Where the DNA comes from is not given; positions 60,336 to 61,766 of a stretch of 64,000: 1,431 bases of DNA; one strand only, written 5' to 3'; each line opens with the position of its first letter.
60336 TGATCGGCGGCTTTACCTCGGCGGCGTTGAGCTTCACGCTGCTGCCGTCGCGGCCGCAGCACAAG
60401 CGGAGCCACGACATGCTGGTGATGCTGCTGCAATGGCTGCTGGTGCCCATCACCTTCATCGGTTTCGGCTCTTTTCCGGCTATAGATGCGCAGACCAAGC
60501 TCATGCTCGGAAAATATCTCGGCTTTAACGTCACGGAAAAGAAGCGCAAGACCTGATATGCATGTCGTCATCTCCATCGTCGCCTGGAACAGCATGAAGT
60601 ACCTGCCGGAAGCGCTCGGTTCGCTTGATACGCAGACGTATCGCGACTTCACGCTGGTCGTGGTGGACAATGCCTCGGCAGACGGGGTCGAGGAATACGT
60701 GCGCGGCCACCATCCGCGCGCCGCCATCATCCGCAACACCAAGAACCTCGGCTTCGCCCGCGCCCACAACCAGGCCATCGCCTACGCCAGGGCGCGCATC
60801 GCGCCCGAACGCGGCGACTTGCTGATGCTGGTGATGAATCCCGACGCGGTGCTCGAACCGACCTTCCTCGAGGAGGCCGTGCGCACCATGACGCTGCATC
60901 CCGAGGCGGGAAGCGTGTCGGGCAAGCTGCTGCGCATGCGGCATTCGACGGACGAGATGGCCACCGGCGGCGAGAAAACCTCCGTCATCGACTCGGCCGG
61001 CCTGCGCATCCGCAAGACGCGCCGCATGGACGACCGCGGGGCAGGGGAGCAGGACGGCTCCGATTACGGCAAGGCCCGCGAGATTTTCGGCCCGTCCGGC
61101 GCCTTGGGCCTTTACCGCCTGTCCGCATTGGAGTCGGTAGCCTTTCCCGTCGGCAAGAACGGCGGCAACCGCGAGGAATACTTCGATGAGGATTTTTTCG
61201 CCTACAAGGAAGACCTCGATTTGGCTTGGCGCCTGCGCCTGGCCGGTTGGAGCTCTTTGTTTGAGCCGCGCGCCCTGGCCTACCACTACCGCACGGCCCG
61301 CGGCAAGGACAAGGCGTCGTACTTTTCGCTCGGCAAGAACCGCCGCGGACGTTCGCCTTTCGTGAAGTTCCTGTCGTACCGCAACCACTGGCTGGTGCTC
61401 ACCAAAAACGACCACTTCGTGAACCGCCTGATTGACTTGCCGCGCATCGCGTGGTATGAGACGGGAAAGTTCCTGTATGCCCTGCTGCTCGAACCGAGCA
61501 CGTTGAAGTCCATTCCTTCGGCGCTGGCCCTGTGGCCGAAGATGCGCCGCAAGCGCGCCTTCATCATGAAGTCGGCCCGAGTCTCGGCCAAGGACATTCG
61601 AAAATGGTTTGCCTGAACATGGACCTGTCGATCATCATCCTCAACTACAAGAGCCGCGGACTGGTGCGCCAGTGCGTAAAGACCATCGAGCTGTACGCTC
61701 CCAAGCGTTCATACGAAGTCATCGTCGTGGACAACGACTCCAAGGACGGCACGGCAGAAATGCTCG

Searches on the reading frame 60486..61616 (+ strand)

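Call 98: search_protein_families(library=pfam, proteins=[window:60486-61616:+], max_evalue=0.0001)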
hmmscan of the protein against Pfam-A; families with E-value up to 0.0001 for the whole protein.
window:60486-61616:+ (376 aa): 3 families
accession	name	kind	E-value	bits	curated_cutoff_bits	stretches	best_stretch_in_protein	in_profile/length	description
PF00535.33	Glycos_transf_2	-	7.5e-18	65.5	23.3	1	30-144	3-112/168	Glycosyl transferase family 2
PF13641.12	Glyco_tranf_2_3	-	1.6e-12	48.4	27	1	27-271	3-215/230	Glycosyltransferase like family 2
PF13632.12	Glyco_trans_2_3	-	1.4e-06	28.7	27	1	115-265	3-121/198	Glycosyl transferase family group 2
